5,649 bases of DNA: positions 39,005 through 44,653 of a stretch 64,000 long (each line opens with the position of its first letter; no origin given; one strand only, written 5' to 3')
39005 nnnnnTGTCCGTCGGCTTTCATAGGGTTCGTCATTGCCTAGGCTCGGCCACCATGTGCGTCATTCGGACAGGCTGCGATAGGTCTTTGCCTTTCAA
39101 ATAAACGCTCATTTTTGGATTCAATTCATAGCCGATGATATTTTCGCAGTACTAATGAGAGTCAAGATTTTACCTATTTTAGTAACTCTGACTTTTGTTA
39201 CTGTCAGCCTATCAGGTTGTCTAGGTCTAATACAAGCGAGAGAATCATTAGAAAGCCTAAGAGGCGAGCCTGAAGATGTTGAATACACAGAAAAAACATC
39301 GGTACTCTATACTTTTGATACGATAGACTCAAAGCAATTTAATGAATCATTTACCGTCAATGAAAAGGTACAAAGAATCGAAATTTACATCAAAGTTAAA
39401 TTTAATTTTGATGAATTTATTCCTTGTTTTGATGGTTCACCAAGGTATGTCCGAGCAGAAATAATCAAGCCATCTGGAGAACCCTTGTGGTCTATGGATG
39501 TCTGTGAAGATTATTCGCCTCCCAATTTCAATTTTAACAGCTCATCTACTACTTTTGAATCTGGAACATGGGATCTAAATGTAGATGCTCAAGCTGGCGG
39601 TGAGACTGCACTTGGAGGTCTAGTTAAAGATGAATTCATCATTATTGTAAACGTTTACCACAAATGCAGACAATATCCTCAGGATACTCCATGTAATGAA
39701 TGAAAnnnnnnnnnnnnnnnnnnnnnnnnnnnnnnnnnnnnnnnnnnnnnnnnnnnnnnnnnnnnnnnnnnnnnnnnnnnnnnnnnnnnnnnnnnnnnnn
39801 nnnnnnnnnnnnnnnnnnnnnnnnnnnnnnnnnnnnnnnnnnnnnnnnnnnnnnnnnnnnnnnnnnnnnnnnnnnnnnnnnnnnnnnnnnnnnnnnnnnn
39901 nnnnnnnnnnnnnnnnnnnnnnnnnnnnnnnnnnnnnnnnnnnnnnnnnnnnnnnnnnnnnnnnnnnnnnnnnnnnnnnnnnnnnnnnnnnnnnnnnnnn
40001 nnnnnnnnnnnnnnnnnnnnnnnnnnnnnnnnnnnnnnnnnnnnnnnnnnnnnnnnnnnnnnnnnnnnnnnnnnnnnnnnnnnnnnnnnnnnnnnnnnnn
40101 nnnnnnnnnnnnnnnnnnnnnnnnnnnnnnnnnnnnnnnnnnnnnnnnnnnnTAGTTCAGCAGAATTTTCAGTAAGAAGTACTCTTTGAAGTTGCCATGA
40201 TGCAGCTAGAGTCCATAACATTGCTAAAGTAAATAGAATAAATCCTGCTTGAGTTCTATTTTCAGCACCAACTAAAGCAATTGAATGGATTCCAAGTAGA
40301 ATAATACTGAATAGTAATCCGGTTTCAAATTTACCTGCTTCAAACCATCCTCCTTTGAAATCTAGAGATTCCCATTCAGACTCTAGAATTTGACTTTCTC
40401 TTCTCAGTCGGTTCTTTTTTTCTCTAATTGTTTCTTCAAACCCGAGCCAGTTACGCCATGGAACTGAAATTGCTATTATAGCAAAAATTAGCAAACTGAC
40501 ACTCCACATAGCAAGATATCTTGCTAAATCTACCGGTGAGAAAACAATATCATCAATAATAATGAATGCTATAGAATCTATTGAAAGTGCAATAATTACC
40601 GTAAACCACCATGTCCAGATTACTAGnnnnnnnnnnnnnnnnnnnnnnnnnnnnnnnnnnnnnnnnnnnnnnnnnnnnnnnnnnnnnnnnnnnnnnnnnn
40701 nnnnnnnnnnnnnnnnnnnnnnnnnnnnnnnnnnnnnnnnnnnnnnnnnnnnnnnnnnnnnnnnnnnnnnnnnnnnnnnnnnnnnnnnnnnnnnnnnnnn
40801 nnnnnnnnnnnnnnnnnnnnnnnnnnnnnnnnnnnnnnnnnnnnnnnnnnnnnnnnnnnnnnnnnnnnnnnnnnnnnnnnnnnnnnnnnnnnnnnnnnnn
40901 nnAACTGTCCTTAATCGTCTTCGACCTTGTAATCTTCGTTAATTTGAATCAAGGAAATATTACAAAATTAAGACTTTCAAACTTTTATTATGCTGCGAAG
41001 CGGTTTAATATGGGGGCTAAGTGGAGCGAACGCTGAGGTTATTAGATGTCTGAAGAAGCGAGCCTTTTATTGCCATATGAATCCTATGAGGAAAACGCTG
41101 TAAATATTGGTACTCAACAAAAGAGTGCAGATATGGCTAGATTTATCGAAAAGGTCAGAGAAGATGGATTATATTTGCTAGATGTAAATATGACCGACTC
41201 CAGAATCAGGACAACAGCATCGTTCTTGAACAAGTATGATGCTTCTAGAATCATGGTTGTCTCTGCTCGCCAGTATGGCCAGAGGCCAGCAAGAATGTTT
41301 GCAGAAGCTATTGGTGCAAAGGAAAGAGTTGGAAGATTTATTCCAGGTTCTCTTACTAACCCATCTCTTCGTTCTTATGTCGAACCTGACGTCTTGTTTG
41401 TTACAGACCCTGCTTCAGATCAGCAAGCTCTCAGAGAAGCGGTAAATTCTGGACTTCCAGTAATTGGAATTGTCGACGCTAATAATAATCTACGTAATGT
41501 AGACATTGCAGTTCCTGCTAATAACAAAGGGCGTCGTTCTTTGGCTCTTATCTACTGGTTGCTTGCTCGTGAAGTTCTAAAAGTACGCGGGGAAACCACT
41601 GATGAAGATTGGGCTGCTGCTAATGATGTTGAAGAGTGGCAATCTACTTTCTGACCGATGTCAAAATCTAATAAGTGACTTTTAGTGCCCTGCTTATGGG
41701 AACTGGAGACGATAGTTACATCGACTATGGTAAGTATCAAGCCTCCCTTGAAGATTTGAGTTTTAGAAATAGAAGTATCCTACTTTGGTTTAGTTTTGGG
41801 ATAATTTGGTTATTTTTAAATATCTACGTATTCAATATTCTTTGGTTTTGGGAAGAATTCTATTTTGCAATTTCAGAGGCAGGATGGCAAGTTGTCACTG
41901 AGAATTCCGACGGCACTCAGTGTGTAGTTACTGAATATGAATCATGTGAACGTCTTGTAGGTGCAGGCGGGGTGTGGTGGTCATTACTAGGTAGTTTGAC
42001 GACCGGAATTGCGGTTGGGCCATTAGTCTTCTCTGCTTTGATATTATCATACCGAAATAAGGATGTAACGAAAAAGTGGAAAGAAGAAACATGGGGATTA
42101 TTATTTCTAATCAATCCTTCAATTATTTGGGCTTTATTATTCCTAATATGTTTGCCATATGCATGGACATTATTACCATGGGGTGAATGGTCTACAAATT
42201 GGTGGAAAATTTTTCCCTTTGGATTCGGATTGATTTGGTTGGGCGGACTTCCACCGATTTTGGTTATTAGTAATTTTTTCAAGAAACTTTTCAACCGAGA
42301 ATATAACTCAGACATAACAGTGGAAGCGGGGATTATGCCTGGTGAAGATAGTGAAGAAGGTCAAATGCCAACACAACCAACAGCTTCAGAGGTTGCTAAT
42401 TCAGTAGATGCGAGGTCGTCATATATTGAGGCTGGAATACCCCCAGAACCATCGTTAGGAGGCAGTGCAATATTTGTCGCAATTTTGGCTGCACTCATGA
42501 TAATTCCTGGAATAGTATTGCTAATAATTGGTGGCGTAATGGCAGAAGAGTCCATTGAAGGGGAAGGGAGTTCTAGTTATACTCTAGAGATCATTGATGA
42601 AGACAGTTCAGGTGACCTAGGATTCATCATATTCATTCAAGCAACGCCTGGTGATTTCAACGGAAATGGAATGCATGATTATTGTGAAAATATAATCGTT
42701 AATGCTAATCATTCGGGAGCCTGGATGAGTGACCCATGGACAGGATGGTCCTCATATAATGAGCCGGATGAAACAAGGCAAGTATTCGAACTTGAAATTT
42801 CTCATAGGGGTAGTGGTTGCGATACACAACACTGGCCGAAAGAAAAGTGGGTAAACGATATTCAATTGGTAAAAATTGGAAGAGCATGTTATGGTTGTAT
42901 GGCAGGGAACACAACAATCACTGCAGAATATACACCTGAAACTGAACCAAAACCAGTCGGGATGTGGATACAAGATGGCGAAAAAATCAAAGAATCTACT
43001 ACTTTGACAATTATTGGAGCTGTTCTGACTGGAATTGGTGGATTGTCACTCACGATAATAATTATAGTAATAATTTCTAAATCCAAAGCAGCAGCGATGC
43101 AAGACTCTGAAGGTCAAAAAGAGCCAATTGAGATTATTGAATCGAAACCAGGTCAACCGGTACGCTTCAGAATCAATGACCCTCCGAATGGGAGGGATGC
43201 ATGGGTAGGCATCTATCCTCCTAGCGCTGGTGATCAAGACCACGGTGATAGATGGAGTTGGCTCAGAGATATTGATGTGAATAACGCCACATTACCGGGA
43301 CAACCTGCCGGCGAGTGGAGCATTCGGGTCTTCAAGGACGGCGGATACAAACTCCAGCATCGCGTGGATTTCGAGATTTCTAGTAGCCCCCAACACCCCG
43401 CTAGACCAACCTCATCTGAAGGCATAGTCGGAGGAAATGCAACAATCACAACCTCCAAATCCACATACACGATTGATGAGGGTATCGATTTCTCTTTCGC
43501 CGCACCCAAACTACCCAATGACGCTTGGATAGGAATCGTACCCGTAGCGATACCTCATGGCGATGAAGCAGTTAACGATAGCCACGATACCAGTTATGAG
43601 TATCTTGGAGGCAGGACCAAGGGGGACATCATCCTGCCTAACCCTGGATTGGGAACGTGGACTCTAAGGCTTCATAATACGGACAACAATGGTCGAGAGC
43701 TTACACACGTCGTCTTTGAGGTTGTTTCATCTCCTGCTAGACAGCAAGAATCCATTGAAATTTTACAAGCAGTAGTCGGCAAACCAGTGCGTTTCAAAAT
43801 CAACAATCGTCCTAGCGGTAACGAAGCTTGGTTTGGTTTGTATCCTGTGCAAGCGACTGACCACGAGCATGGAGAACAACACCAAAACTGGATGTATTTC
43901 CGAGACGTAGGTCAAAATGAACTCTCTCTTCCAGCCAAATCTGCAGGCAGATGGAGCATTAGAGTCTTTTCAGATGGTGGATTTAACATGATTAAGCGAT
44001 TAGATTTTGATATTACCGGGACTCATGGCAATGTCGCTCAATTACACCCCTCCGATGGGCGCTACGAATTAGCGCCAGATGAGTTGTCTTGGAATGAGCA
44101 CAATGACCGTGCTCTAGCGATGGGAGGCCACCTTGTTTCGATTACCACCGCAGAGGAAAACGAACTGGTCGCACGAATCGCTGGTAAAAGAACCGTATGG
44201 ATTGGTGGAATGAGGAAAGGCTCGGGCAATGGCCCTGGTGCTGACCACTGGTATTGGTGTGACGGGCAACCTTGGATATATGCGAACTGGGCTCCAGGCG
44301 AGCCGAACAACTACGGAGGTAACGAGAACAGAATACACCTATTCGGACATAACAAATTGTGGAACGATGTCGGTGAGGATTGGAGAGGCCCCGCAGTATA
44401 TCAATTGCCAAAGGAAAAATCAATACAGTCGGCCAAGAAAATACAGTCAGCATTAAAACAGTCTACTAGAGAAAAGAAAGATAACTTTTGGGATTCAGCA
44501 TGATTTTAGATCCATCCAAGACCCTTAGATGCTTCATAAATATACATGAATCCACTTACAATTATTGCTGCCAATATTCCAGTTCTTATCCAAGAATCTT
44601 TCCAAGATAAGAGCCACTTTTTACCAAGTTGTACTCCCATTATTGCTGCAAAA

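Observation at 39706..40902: Solo Cas4-like Fe-S nuclease split by a four-helix transmembrane insertion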

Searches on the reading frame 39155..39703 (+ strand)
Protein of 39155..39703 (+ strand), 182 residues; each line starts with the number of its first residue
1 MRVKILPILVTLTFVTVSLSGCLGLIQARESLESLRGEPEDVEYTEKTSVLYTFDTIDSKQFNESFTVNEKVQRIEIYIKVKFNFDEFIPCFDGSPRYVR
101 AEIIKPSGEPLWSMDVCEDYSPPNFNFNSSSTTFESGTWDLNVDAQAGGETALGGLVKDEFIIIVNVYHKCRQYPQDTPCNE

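Call 10: search_protein_families(library=pfam, proteins=[window:39155-39703:+], max_evalue=0.001)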
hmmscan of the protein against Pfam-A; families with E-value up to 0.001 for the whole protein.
window:39155-39703:+ (182 aa): 0 families

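Call 47: search_protein_families(library=padloc, proteins=[window:39155-39703:+], max_evalue=0.01)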
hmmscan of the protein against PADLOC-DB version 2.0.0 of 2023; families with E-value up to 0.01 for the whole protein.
window:39155-39703:+ (182 aa): 0 families

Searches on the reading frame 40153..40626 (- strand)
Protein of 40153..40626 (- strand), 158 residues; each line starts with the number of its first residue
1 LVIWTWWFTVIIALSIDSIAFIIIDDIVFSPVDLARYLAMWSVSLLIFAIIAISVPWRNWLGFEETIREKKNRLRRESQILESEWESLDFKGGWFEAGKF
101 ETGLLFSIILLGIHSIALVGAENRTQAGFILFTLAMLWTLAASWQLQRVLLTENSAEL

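Call 43: search_protein_families(library=pfam, proteins=[window:40153-40626:-], max_evalue=1)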
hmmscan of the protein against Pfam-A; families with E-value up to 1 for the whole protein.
seq(158 aa): 0 families

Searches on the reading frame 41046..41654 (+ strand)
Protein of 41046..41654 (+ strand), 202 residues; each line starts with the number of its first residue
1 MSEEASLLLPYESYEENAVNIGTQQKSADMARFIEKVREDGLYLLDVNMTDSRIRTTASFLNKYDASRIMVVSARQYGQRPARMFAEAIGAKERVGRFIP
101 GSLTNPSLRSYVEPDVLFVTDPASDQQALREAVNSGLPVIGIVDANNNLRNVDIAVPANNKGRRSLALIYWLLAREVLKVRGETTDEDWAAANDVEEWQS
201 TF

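Call 10: search_protein_families(library=pfam, proteins=[window:41046-41654:+], max_evalue=0.001)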
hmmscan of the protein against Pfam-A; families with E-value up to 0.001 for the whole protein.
window:41046-41654:+ (202 aa): 1 family
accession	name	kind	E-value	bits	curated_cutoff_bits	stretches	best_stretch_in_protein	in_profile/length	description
PF00318.25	Ribosomal_S2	-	3.2e-21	76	26.1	2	113-177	149-213/216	Ribosomal protein S2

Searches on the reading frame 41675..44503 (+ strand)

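Call 10: search_protein_families(library=pfam, proteins=[window:41675-44503:+], max_evalue=0.001)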
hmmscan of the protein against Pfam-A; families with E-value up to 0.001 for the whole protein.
window:41675-44503:+ (942 aa): 1 family
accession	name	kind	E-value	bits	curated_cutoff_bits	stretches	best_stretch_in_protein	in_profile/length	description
PF00059.27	Lectin_C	-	4.6e-06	27.8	22.6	1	814-899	13-95/107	Lectin C-type domain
